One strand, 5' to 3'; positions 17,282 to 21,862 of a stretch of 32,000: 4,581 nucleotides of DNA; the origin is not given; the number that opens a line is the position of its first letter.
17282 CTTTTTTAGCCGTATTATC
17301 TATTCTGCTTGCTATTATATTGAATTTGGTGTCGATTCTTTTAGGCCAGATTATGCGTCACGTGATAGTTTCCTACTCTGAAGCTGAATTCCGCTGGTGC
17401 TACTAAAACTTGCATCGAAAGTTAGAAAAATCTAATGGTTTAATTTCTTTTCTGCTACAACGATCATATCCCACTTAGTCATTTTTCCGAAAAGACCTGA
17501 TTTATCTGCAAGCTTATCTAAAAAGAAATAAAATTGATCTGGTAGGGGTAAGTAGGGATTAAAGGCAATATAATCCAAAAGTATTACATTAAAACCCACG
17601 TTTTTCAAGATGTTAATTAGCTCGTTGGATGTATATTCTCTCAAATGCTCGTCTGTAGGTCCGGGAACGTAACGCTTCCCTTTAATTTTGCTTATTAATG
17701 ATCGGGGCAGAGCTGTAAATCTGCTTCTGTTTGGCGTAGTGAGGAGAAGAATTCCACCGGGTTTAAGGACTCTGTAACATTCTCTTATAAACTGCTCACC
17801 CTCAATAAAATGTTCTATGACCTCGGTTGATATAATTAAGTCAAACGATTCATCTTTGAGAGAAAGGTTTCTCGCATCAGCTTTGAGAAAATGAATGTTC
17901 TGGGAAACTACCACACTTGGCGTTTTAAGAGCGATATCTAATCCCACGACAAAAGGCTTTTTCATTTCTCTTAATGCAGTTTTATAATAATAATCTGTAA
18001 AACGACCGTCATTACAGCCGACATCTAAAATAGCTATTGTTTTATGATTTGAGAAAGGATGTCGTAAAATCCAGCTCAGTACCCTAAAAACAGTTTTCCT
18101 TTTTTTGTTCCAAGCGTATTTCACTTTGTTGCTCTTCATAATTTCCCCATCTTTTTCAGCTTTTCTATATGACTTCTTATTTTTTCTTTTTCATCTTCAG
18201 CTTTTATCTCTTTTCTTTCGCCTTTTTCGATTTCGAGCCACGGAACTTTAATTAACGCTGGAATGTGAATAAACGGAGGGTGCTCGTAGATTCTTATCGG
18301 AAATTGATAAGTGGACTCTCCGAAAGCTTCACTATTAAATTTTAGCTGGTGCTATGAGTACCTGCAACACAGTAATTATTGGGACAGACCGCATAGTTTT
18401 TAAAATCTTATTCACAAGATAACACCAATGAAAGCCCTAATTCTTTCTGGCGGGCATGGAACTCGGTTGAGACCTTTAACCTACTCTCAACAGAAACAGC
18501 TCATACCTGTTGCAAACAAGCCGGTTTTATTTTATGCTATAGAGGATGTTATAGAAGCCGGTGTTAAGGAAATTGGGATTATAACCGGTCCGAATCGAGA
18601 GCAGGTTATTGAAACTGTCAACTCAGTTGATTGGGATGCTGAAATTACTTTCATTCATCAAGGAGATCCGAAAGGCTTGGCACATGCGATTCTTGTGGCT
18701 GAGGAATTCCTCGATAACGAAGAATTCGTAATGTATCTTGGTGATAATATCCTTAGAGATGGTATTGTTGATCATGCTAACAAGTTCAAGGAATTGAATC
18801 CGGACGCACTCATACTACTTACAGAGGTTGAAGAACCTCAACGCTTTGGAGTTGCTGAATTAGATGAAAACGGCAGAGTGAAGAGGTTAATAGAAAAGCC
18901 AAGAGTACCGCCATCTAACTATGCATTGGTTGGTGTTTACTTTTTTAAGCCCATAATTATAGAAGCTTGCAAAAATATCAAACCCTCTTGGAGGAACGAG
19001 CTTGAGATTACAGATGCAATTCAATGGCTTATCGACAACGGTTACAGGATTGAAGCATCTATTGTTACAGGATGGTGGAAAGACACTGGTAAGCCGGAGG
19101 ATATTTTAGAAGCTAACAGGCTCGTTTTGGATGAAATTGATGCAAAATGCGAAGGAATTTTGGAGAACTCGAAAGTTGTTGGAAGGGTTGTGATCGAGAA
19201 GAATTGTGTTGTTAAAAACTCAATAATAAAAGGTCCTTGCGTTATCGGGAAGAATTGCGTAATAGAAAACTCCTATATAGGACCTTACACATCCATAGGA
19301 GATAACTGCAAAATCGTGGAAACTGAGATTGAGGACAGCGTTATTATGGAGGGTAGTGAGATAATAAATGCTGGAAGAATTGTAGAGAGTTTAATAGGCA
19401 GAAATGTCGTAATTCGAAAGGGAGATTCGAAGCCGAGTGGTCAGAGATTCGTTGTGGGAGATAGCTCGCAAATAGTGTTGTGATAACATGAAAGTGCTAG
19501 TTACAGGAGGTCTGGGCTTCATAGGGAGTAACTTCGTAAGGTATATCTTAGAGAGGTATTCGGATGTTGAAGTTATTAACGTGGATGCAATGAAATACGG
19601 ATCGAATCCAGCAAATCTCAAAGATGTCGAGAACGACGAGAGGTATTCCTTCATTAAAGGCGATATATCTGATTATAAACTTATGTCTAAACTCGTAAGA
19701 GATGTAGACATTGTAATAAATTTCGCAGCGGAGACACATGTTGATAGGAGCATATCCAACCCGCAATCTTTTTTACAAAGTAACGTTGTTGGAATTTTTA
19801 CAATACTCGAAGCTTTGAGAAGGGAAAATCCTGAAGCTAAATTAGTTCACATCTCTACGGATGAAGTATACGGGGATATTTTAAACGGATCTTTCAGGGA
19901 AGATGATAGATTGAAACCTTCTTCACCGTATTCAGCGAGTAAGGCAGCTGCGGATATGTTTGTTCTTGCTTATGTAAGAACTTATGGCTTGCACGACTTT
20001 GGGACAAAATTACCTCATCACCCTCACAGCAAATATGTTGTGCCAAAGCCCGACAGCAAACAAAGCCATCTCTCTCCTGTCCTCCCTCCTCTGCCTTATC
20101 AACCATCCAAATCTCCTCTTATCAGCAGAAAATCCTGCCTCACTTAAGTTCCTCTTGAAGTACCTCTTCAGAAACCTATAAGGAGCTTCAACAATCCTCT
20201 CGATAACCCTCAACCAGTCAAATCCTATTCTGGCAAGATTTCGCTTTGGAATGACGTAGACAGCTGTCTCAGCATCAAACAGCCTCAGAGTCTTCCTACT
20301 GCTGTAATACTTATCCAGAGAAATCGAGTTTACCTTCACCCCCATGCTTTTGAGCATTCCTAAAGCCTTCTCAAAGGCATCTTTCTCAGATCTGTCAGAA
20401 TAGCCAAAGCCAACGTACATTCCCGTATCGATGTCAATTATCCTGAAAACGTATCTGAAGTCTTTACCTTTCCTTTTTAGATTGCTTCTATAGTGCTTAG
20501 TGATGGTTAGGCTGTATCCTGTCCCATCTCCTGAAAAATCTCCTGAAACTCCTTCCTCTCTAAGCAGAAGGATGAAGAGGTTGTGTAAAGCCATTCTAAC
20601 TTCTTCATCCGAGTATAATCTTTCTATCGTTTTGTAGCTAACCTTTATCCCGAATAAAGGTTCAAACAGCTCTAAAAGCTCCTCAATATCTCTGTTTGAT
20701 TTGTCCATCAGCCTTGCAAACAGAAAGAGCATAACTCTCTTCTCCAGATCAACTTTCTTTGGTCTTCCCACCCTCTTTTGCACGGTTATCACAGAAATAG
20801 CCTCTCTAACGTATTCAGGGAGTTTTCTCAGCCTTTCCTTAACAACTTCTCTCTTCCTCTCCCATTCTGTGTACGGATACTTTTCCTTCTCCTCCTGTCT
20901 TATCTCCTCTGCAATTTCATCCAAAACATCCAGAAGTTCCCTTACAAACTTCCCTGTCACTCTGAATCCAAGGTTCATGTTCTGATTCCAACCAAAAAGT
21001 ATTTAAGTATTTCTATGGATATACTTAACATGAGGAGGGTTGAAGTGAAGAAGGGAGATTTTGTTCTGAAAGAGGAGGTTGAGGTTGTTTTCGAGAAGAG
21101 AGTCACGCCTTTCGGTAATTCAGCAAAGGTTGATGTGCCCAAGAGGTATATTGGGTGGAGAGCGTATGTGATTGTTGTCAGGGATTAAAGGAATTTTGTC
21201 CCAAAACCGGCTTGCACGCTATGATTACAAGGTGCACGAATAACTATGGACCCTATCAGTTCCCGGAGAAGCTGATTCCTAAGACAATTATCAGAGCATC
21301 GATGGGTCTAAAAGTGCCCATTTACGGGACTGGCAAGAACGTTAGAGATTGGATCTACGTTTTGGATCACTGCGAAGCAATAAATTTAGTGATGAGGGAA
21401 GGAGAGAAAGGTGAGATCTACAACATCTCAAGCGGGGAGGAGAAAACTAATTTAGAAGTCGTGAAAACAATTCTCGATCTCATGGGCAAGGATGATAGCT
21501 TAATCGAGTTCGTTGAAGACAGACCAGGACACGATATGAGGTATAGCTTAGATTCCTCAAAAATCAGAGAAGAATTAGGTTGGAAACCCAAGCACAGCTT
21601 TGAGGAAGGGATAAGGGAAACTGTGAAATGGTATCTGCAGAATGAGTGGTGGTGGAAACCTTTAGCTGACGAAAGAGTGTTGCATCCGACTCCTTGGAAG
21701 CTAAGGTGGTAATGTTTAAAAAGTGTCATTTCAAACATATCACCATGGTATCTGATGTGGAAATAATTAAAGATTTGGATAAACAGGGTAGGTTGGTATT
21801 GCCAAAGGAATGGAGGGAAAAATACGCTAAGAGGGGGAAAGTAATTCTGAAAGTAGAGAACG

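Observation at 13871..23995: Toxin-antitoxin modules embedded in-line inside nucleotide-sugar operons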

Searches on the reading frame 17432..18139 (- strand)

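Call 6: search_protein_families(library=pfam, proteins=[window:17432-18139:-], max_evalue=0.001)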
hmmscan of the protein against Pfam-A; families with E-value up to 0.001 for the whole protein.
window:17432-18139:- (235 aa): 9 families
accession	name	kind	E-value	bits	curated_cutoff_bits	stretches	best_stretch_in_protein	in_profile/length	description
PF08241.18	Methyltransf_11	-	3.2e-20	73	21.2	1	38-132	1-94/95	Methyltransferase domain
PF13489.12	Methyltransf_23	-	6e-19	68.8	27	1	22-186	11-162/164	Methyltransferase domain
PF13649.12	Methyltransf_25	-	7.6e-16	59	27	1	37-129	1-97/97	Methyltransferase domain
PF13847.12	Methyltransf_31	-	8.8e-15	55.1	27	1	32-140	2-114/145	Methyltransferase domain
PF08242.18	Methyltransf_12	-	1.6e-11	45.2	30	1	38-131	1-98/98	Methyltransferase domain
PF01209.24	Ubie_methyltran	-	1.4e-07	31.6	20.1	1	78-133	96-151/233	ubiE/COQ5 methyltransferase family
PF05148.21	Methyltransf_8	-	1.4e-06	28.8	27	1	24-143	63-165/219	Hypothetical methyltransferase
PF01728.25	FtsJ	-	0.00049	20.5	24.1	1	33-104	21-97/181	FtsJ-like methyltransferase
PF20922.3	Anamorsin_N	-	0.00075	19.7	27.1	0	92-138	45-92/163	Anamorsin, N-terminal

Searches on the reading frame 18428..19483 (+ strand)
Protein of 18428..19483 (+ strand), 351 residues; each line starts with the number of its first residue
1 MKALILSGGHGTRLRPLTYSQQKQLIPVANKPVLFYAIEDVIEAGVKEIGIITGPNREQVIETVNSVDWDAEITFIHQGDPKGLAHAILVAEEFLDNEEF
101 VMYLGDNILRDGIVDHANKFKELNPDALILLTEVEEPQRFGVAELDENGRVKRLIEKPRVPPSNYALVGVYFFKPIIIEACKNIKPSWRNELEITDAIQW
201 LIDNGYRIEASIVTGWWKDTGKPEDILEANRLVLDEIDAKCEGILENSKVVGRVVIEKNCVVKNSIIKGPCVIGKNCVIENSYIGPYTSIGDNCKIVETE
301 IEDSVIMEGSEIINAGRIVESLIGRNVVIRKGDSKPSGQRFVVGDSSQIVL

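Call 6: search_protein_families(library=pfam, proteins=[window:18428-19483:+], max_evalue=0.001)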
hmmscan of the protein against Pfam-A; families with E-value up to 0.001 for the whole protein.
window:18428-19483:+ (351 aa): 7 families
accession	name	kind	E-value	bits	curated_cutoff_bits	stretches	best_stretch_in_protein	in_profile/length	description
PF00483.29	NTP_transferase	-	3e-57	194.4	21.2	1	2-235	1-244/245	Nucleotidyl transferase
PF25084.1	LbH_EIF2B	-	7.3e-12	45.7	54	1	244-298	17-72/105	EIF2B subunit epsilon LbH domain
PF12804.13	NTP_transf_3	-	8.9e-08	32.9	27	1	3-109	1-98/160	MobA-like NTP transferase domain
PF00132.30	Hexapep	-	9.9e-08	31.8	27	2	270-296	1-28/36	Bacterial transferase hexapeptide (six repeats)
PF24894.1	Hexapep_GlmU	-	3.7e-06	27.4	23.3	0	243-296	14-66/104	GlmU-like, C-terminal hexapeptide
PF07959.18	Fucose_pyrophosphorylase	-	4.9e-06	26.2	34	1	253-304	281-329/418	Fucose pyrophosphorylase domain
PF25247.1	LbH_GLGC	-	5.1e-05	23.7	27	0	294-332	6-43/135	GLGC left-handed parallel beta-helix domain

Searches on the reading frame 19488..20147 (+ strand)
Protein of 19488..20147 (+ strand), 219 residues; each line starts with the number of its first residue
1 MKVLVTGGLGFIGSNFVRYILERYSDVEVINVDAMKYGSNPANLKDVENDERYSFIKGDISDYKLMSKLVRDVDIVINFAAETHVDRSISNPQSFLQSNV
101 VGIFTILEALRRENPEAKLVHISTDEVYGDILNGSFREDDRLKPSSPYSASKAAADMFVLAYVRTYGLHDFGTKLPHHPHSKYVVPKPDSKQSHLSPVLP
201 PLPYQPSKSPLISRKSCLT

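Call 6: search_protein_families(library=pfam, proteins=[window:19488-20147:+], max_evalue=0.001)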
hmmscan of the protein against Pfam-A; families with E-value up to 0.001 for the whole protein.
window:19488-20147:+ (219 aa): 9 families
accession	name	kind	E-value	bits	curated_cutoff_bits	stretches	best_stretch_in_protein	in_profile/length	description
PF16363.11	GDP_Man_Dehyd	-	7.2e-49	167.5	27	1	4-171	1-176/332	GDP-mannose 4,6 dehydratase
PF01370.27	Epimerase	-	9.5e-39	133.7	20.9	1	3-177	1-171/240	NAD dependent epimerase/dehydratase family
PF01073.25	3Beta_HSD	-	2.2e-17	63.5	22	1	4-161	1-159/280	3-beta hydroxysteroid dehydrogenase/isomerase family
PF04321.23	RmlD_sub_bind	-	3.4e-17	62.9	27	1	1-164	1-141/287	RmlD substrate binding domain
PF02719.21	Polysacc_synt_2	-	2.5e-13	50.3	20.2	1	3-126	1-130/293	Polysaccharide biosynthesis protein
PF07993.18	NAD_binding_4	-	2.1e-12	47.2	20.1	1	5-165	1-194/258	Male sterility protein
PF00106.31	adh_short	-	3.5e-07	30.3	26.6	1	3-162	3-163/195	short chain dehydrogenase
PF13460.12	NAD_binding_10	-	5.4e-06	26.8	27.2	1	7-157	1-129/184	NAD(P)H-binding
PF03435.24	Sacchrp_dh_NADP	-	0.00022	22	25.1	1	3-83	1-79/129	Saccharopine dehydrogenase NADP binding domain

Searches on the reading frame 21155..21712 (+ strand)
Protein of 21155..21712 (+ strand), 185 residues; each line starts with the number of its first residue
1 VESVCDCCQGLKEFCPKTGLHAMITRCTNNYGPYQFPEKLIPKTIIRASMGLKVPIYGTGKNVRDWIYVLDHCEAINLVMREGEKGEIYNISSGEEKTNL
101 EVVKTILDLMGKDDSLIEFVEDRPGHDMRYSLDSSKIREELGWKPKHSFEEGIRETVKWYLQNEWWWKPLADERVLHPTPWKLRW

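Call 6: search_protein_families(library=pfam, proteins=[window:21155-21712:+], max_evalue=0.001)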
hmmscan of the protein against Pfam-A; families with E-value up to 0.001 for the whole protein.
window:21155-21712:+ (185 aa): 2 families
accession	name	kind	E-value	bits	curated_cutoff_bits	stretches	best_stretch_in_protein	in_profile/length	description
PF16363.11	GDP_Man_Dehyd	-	7.8e-31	108.2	27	1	16-156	169-332/332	GDP-mannose 4,6 dehydratase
PF01370.27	Epimerase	-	5.9e-20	72.1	20.9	1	12-91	154-239/240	NAD dependent epimerase/dehydratase family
